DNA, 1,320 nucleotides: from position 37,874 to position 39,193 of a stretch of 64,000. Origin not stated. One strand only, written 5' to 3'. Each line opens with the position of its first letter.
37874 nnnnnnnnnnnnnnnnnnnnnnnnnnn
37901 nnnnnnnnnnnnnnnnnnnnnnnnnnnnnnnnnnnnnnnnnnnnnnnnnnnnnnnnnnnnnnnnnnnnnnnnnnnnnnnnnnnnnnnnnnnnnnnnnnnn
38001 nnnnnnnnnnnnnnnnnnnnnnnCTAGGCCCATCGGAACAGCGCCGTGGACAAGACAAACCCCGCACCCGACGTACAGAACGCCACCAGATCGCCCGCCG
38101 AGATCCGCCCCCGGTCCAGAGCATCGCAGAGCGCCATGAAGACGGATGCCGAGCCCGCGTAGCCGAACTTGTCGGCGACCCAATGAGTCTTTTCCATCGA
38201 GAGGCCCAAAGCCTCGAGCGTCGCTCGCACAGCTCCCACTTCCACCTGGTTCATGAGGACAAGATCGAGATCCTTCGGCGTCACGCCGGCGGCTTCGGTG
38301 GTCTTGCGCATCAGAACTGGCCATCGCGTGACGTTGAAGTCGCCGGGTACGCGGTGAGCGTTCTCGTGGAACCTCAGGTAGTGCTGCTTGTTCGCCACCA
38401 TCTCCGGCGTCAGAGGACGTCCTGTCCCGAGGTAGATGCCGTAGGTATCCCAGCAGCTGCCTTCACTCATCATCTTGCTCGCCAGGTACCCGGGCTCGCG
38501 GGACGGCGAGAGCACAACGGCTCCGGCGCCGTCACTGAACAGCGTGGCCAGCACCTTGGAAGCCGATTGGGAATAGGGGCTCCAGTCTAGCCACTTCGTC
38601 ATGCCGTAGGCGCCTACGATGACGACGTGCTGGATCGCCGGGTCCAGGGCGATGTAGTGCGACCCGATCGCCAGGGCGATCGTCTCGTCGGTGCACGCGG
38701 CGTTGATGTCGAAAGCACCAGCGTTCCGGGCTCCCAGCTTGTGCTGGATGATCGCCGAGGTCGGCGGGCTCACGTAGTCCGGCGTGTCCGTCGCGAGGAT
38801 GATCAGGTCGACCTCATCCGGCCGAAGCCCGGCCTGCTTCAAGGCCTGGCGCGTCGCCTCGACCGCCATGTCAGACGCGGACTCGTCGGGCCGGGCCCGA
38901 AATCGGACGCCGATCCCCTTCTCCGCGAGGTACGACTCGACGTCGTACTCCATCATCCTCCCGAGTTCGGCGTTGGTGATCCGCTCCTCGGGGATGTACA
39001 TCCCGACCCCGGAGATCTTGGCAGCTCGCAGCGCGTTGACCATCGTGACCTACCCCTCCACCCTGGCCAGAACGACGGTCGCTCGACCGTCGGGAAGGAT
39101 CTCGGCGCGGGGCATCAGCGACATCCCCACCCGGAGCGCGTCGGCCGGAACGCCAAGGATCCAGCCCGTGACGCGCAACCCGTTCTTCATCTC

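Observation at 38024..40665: Thiolase–DUF35–KAS-III trio mirrors the archaeal thiolase/HMG-CoA-synthase/DUF35 complex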

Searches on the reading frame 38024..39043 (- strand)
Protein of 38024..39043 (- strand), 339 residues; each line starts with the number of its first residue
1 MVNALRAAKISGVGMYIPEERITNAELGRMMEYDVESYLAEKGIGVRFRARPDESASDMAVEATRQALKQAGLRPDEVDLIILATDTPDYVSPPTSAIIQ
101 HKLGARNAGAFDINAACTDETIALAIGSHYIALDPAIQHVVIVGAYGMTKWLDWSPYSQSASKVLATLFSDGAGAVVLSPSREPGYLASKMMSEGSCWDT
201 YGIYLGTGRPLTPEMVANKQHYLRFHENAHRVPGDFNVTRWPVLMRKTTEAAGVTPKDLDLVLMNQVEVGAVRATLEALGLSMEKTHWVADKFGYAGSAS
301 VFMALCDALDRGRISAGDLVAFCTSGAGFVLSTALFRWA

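Call 4: search_protein_families(library=pfam, proteins=[window:38024-39043:-], max_evalue=0.001)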
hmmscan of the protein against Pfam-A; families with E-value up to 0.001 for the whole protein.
window:38024-39043:- (339 aa): 3 families
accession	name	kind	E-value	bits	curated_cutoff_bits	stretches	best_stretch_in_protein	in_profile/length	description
PF08541.16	ACP_syn_III_C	-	8.9e-22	77.5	26.6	1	250-338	2-90/90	3-Oxoacyl-[acyl-carrier-protein (ACP)] synthase III C terminal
PF08545.16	ACP_syn_III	-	6.1e-16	58.5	24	1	111-195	1-80/80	3-Oxoacyl-[acyl-carrier-protein (ACP)] synthase III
PF00108.29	Thiolase_N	-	0.00015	21.6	26.4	0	52-150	19-117/260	Thiolase, N-terminal domain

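Call 5: search_protein_families(library=ncbifam, proteins=[window:38024-39043:-], max_evalue=0.001)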
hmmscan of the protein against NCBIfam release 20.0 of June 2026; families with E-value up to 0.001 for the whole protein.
window:38024-39043:- (339 aa): 19 families
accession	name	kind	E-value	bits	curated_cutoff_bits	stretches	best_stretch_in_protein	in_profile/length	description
NF006829.0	PRK09352.1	subfamily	6.9e-63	212.6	249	1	7-338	4-321/322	beta-ketoacyl-ACP synthase 3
TIGR00747.1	fabH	subfamily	1.1e-54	185.7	292.1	1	7-338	2-322/322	beta-ketoacyl-ACP synthase III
NF005308.0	PRK06840.1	equivalog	1.8e-47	162.1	315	1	8-338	5-335/339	3-oxoacyl-ACP synthase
NF004623.0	PRK05963.1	equivalog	3.6e-46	158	437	1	6-337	4-327/328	beta-ketoacyl-ACP synthase III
NF005541.0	PRK07204.1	equivalog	1.8e-38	132.8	402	1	6-333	3-324/329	beta-ketoacyl-ACP synthase III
NF003274.0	PRK04262.1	equivalog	7.1e-24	84.5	244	2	9-145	4-140/347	hydroxymethylglutaryl-CoA synthase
NF006720.0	PRK09258.1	equivalog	1.1e-19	71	285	2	42-145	47-150/338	3-oxoacyl-ACP synthase III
NF005703.0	PRK07515.1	equivalog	1e-18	67.4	304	1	52-337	89-371/373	beta-ketoacyl-ACP synthase III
TIGR00748.1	HMG_CoA_syn_Arc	equivalog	2.3e-16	60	353.35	1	8-130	2-125/345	hydroxymethylglutaryl-CoA synthase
NF009519.0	PRK12880.1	equivalog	3.8e-14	52.7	436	1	5-332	5-332/353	beta-ketoacyl-ACP synthase III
TIGR01835.1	HMG-CoA-S_prok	equivalog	3.5e-09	35.9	360.35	1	10-184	3-164/382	hydroxymethylglutaryl-CoA synthase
NF042429.2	DHPHCoAsyn_DpgA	equivalog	4e-08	32.6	425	1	53-182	67-194/350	3,5-dihydroxyphenylacetyl-CoA synthase DpgA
NF005293.2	PRK06816.1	subfamily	6.2e-08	32.1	450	0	52-163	58-167/378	StlD/DarB family beta-ketosynthase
NF004720.0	PRK06064.1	subfamily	2.5e-07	29.8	420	1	47-149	13-116/389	thiolase domain-containing protein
NF005704.0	PRK07516.1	subfamily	4e-06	26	412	1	48-150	14-117/389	thiolase domain-containing protein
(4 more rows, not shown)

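Call 6: search_solved_structures(query=window:38024-39043:-, max_evalue=0.001, show_alignments=3)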
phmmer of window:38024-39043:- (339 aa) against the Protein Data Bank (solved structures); distinct sequences matched with E-value up to 0.001: 83 (the best 60 are shown).
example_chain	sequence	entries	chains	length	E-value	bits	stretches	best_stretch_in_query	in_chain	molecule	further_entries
2ebd_A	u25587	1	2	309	2.1e-42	148.7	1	8-337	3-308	3-oxoacyl-[acyl-carrier-protein] synthase 3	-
4ryb_A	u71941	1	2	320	8.8e-42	146.6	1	6-336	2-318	3-oxoacyl-[acyl-carrier-protein] synthase 3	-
8vd9_A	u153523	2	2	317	2.3e-40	142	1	5-338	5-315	Beta-ketoacyl-[acyl-carrier-protein] synthase III 1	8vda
4dfe_A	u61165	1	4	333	2.5e-40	141.8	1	8-337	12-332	3-oxoacyl-[acyl-carrier-protein] synthase 3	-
6x7r_A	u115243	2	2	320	2.6e-40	141.8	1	8-337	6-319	3-oxoacyl-[acyl-carrier-protein] synthase 3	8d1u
1hn9_A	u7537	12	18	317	2.8e-40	141.7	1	8-337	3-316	BETA-KETOACYL-ACYL CARRIER PROTEIN SYNTHASE III | 3-oxoacyl-[acyl-carrier-protein] synthase III | 3-oxoacyl-[acyl-carrier-protein] synthase 3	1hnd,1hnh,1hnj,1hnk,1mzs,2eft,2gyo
9ka2_A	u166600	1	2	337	2.9e-40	141.6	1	8-337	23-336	Beta-ketoacyl-[acyl-carrier-protein] synthase III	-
3il9_A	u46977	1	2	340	2.9e-40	141.6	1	8-337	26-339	3-oxoacyl-[acyl-carrier-protein] synthase 3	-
1ebl_A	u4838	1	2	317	8.7e-40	140.1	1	8-337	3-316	BETA-KETOACYL-ACP SYNTHASE III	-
9ka5_A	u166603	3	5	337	1.4e-38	136.1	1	8-337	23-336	Beta-ketoacyl-[acyl-carrier-protein] synthase III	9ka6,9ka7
4nhd_A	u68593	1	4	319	5e-38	134.3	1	8-337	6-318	3-oxoacyl-[acyl-carrier-protein] synthase 3 protein 1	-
4ylt_A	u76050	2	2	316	5.5e-38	134.1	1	8-337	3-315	3-oxoacyl-[acyl-carrier-protein] synthase 3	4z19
1ub7_A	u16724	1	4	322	5.9e-37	130.8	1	10-338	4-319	3-oxoacyl-[acyl-carrier protein] synthase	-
5bqs_A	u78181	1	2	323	1.3e-36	129.7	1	8-328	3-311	3-oxoacyl-[acyl-carrier-protein] synthase 3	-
4wzu_A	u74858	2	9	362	4.2e-32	114.8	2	8-184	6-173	3-oxoacyl-[acyl-carrier-protein] synthase 3 protein 2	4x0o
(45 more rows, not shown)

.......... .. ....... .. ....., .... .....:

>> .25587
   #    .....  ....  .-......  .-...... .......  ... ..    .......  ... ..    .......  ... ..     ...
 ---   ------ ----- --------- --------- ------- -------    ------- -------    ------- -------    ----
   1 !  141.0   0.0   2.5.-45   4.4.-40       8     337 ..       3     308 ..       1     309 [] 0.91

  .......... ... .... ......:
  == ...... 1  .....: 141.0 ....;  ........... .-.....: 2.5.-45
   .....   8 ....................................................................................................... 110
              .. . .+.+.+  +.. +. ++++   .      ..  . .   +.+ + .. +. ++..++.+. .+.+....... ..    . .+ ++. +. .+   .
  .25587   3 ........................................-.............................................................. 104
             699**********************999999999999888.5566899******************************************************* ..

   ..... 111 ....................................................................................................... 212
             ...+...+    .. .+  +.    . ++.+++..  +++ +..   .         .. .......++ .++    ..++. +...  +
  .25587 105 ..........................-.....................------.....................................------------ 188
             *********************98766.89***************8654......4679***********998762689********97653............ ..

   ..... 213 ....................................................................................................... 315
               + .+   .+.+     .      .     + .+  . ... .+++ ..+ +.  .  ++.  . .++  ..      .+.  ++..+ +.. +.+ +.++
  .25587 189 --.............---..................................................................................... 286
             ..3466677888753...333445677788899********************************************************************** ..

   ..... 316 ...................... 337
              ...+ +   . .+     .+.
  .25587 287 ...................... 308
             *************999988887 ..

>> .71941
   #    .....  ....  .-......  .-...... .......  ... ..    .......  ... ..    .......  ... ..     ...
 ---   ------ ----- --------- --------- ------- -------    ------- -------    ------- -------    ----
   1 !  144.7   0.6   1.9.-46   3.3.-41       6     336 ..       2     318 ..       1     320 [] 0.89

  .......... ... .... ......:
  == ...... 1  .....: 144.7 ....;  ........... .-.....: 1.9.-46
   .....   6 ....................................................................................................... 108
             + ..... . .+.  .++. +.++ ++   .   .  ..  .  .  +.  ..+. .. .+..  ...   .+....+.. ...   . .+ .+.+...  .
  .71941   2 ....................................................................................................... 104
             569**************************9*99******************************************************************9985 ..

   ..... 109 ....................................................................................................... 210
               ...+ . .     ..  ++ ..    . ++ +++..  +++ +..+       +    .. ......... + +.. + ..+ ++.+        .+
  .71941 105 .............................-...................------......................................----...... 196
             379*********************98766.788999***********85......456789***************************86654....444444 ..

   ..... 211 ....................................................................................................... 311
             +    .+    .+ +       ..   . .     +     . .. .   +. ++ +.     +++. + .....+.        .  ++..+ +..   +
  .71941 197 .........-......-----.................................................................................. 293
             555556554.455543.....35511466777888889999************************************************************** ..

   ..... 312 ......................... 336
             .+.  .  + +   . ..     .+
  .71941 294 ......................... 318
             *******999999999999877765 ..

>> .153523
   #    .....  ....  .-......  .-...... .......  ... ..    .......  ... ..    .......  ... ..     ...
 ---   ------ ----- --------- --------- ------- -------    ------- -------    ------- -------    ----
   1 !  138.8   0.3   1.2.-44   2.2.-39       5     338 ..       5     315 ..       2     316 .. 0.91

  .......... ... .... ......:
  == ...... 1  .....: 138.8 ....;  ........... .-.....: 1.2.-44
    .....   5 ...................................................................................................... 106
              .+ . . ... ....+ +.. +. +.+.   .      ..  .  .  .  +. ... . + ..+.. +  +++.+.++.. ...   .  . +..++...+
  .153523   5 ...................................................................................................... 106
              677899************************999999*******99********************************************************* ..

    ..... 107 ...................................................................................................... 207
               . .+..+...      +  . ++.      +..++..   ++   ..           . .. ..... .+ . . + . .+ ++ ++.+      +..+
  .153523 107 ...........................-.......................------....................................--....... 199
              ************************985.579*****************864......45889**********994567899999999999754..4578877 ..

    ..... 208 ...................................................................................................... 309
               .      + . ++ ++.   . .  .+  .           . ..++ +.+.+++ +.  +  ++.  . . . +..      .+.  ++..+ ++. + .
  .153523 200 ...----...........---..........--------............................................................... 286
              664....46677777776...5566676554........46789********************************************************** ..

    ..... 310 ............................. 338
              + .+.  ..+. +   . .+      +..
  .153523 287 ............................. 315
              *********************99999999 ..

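Call 9: find_homologous_proteins(query=window:38024-39043:-, max_evalue=1e-10)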
Query window:38024-39043:- (339 aa): 3290 proteins with E <= 1e-10 among 8000 candidates; the best 120 are listed.
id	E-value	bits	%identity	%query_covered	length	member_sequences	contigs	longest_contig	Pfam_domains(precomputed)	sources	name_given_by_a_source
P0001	5.4e-200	681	92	96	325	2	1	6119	PF08545.17,PF00108.30,PF08541.17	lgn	-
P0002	9.3e-197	671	86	100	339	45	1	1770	PF08545.17,PF08541.17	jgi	jgi:3-oxoacyl-[acyl-carrier-protein] synthase-3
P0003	3.6e-191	652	83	100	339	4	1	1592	PF08545.17,PF00108.30,PF08541.17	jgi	-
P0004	1.3e-189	647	83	100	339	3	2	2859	PF08545.17,PF08541.17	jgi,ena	-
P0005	2.1e-189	647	83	100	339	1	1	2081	PF08545.17,PF08541.17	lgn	-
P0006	8.3e-188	641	82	100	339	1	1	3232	PF08545.17,PF08541.17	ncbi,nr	ncbi:MAG: ketoacyl-ACP synthase III [Candidatus Bipolaricaulis sp.]|nr:ketoacyl-ACP synthase III [Ca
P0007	1.3e-186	637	81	100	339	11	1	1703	PF08545.17,PF08541.17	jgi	jgi:3-oxoacyl-[acyl-carrier-protein] synthase-3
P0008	2.3e-186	637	81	100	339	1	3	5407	PF08545.17,PF00108.30,PF08541.17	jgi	jgi:3-oxoacyl-[acyl-carrier-protein] synthase-3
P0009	1.2e-185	634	85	96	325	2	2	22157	PF08545.17,PF00108.30,PF08541.17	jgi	-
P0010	5.8e-179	612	78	100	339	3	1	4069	PF08545.17,PF08541.17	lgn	-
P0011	1.1e-178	611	77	100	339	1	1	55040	PF08545.17,PF08541.17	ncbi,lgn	-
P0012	3.5e-178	610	80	98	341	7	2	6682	PF08545.17,PF08541.17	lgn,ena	-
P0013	6.2e-177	606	78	100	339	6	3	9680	PF08545.17,PF08541.17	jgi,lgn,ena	-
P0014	2.0e-175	601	80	96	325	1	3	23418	PF08545.17,PF08541.17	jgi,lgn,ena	-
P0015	3.2e-174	597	78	98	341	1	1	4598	PF08545.17,PF08541.17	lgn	-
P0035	3.4e-164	564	74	96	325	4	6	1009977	PF08545.17,PF08541.17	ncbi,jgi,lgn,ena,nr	ncbi:MAG TPA: ketoacyl-ACP synthase III [Candidatus Bipolaricaulis anaerobius]|nr:ketoacyl-ACP synth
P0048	5.4e-151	520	67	99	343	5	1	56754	PF08545.17,PF08541.17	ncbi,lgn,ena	-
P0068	1.2e-144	500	64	98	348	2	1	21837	PF08545.17,PF08541.17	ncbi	ncbi:MAG: 3-oxoacyl-ACP synthase III family protein [Candidatus Bipolaricaulia bacterium]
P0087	6.7e-137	474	60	98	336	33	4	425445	PF08545.17,PF08541.17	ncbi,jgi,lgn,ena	ncbi:MAG: ketoacyl-ACP synthase III [Dehalococcoidia bacterium]|jgi:3-oxoacyl-[acyl-carrier-protein]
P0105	1.4e-121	424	54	98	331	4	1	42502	PF08545.17,PF08541.17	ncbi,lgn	-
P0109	1.3e-117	411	56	98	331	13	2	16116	PF08545.17,PF08541.17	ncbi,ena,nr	ncbi:MAG: ketoacyl-ACP synthase III [Nitrospiraceae bacterium]|nr:ketoacyl-ACP synthase III [Nitrosp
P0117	3.0e-89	317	47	98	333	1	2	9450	PF08545.17,PF08541.17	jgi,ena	-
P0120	5.4e-86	307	46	98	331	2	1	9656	PF08545.17,PF08541.17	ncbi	-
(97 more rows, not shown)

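Call 13: find_related_loci(query=A2, collection=genome_contigs, flank=10000)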
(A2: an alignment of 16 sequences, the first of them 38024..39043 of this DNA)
Query A2 (339 aa) in genome_contigs; peptide patterns used: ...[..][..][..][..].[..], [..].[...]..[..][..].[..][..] (x = any residue, [..] = any of these).
600 stretches matched a pattern (row limit reached: there are more); 536 encode a relative of the query (tblastn E <= 1e-3); the best 80 are kept; 80 distinct loci.
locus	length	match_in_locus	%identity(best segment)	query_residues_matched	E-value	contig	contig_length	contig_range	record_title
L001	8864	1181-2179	42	1-339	5e-86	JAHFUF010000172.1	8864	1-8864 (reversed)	MAG: Blastocatellia bacterium isolate nzgw73 NODE_13179_length_8865_cov_3.106359, whole genome shotgun sequence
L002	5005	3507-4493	42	5-338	5e-86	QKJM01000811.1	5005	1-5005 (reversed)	MAG: Archangium sp. isolate SZUA-606 scaffold_83117, whole genome shotgun sequence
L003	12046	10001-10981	40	6-338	2e-78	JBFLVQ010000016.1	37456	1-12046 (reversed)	MAG: Acidobacteriota bacterium isolate MAG010 MAG010_16, whole genome shotgun sequence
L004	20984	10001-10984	39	6-338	4e-77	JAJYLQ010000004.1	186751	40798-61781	MAG: Chloroflexi bacterium isolate DBS2-1.bin85 NODE_93_length_186751_cov_7.442360, whole genome shotgun sequence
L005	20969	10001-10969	39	10-338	5e-76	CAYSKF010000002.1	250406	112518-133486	MAG TPA_asm: uncultured Bdellovibrio sp. isolate SRP220891_co1_346 genome assembly, contig: NODE_38_length_250406_cov_17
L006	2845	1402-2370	37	9-338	1e-72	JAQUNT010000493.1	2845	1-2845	MAG: Elusimicrobia bacterium isolate STD1_184 NODE_186795_length_2845_cov_3.284032_Sandtown_D1, whole genome shotgun seq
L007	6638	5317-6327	41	3-338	9e-71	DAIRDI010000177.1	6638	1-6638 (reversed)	MAG TPA_asm: Candidatus Competibacteraceae bacterium isolate CTOTU7347 NODE_17968_length_6638_cov_5.520887, whole genome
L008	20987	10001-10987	41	5-338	2e-76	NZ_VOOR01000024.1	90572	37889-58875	Phaeodactylibacter luteus strain KCTC 42180 24, whole genome shotgun sequence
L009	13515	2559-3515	36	6-329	4e-68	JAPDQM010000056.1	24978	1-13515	MAG: candidate division KSB1 bacterium isolate JZ4_201803_bins_154 JZ-4_201803_bins_154_scaffold_56, whole genome shotgu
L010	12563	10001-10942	35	9-338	4e-67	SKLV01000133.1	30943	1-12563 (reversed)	MAG: Bdellovibrionales bacterium isolate CSSed162cmA_222 CSSed16-2cmA-1987, whole genome shotgun sequence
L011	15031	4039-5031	35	1-339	1e-54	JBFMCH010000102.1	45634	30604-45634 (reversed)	MAG: Bacillota bacterium isolate MAG188 MAG188_102, whole genome shotgun sequence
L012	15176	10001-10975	33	6-338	3e-53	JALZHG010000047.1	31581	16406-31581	MAG: Chloroflexota bacterium isolate PEA bin11 SC8832_NODE_50_length_31581_cov_1.487474, whole genome shotgun sequence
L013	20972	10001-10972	34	7-338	3e-52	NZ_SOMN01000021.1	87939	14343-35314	Cohnella luojiensis strain CCTCC AB 208254 Scaffold19_1, whole genome shotgun sequence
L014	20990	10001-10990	33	2-339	5e-52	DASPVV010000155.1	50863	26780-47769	MAG TPA_asm: Terriglobales bacterium isolate SMAG_U12338 k141_481773, whole genome shotgun sequence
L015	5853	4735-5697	33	10-338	6e-52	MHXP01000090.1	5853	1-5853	MAG: Planctomycetes bacterium GWA2_39_15 gwa2_scaffold_25425, whole genome shotgun sequence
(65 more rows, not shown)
